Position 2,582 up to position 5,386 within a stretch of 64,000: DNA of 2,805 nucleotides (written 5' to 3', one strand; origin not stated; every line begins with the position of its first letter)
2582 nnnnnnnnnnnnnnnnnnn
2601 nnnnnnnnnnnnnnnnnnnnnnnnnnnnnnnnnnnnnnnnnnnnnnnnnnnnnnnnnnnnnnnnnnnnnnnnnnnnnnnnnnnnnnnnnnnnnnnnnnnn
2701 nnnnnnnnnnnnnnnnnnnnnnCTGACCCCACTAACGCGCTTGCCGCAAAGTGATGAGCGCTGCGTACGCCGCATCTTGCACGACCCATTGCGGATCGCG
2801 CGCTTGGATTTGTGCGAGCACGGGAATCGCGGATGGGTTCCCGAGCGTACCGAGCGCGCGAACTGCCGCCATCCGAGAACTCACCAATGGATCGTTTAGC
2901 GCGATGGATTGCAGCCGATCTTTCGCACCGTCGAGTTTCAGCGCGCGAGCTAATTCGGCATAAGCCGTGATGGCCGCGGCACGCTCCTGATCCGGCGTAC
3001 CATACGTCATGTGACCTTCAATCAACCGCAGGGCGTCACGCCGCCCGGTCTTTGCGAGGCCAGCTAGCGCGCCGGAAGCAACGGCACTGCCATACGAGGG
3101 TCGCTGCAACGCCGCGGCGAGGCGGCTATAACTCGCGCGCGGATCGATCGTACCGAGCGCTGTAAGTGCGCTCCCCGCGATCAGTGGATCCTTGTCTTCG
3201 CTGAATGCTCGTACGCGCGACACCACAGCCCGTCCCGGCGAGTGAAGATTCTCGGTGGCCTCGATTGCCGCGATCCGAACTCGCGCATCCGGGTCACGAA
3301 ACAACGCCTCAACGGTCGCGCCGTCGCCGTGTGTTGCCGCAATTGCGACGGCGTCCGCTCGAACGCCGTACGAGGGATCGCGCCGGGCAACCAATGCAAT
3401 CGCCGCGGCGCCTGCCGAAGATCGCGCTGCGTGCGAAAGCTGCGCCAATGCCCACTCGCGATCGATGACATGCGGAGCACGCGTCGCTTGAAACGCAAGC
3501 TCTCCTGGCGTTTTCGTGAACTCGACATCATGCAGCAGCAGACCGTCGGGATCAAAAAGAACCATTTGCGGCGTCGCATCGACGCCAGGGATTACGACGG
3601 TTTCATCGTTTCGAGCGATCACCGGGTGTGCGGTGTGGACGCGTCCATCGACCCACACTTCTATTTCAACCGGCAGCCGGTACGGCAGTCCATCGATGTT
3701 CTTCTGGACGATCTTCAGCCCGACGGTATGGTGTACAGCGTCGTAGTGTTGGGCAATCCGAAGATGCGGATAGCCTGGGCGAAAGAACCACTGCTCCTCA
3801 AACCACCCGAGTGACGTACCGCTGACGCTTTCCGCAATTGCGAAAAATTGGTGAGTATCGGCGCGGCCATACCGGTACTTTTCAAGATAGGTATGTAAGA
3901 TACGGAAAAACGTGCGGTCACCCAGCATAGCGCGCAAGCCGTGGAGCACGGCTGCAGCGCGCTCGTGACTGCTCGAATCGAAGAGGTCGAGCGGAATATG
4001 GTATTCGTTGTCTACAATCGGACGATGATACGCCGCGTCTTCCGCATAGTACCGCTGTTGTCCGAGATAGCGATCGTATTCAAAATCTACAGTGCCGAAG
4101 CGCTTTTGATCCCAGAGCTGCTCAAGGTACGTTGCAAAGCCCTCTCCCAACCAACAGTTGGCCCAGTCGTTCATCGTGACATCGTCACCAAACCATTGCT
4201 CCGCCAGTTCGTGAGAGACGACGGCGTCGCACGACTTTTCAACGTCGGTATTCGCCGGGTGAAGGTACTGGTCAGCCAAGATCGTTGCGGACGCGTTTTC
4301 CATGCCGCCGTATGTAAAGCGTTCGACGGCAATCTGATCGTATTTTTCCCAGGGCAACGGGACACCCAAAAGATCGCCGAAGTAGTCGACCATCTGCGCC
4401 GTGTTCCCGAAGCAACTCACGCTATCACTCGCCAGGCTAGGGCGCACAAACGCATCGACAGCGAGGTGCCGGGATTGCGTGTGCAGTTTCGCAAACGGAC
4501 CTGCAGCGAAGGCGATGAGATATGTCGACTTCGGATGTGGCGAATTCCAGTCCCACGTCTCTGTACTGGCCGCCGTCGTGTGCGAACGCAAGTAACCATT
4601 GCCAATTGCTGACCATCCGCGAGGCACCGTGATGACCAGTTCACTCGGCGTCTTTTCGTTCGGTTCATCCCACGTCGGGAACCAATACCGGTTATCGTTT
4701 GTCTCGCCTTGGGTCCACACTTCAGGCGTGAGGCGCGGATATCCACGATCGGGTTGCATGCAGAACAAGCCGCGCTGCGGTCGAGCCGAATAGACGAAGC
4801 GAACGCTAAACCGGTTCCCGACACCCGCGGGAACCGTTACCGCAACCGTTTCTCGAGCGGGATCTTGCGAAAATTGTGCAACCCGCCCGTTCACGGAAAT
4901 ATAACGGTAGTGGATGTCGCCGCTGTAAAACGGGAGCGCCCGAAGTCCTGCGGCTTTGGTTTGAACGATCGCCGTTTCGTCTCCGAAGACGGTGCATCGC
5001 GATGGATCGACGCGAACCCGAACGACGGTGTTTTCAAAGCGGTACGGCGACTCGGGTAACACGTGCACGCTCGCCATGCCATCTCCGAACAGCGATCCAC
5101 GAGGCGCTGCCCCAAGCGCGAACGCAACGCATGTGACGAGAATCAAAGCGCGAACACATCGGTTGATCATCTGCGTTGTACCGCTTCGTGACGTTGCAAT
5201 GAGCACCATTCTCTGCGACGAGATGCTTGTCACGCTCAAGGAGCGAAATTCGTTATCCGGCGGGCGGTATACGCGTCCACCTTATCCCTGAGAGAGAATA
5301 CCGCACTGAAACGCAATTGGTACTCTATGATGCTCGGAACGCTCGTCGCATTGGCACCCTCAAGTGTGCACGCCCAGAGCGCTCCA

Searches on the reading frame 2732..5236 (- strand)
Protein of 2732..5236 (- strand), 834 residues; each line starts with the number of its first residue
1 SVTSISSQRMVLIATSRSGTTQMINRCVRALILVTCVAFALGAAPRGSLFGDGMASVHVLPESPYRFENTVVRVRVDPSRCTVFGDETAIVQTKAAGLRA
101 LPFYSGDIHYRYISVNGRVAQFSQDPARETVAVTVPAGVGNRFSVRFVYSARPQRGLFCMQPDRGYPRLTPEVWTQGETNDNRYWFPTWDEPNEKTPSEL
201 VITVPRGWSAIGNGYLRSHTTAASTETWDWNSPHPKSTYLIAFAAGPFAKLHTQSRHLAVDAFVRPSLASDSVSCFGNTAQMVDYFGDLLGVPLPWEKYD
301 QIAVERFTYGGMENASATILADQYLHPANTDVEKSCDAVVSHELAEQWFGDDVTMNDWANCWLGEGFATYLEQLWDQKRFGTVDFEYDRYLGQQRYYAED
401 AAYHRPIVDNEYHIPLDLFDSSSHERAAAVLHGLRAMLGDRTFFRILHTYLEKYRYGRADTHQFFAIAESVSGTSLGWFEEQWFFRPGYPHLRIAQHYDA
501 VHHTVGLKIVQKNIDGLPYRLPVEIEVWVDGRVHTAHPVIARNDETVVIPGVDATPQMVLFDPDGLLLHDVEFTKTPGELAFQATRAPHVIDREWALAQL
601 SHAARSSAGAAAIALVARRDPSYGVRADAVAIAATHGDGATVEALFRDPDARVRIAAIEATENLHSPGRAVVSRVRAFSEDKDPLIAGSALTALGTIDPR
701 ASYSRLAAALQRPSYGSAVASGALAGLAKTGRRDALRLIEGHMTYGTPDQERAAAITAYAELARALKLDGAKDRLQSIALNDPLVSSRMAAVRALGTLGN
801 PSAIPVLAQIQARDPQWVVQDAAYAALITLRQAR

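Call 69: search_protein_families(library=pfam, proteins=[window:2732-5236:-], max_evalue=0.0001)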
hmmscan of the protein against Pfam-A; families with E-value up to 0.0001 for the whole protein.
window:2732-5236:- (834 aa): 4 families
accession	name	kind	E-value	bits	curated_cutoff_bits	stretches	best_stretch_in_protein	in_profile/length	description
PF01433.26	Peptidase_M1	-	2e-40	139.2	27.7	1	278-483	5-218/218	Peptidase family M1 domain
PF13646.12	HEAT_2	-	4.3e-16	59.4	27.7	2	750-827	15-87/88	HEAT repeats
PF17900.6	Peptidase_M1_N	-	1.1e-10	42.4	25.8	1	122-240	63-186/186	Peptidase M1 N-terminal domain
PF02985.28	HEAT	-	7.9e-06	26.1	23.5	0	643-660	6-23/31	HEAT repeat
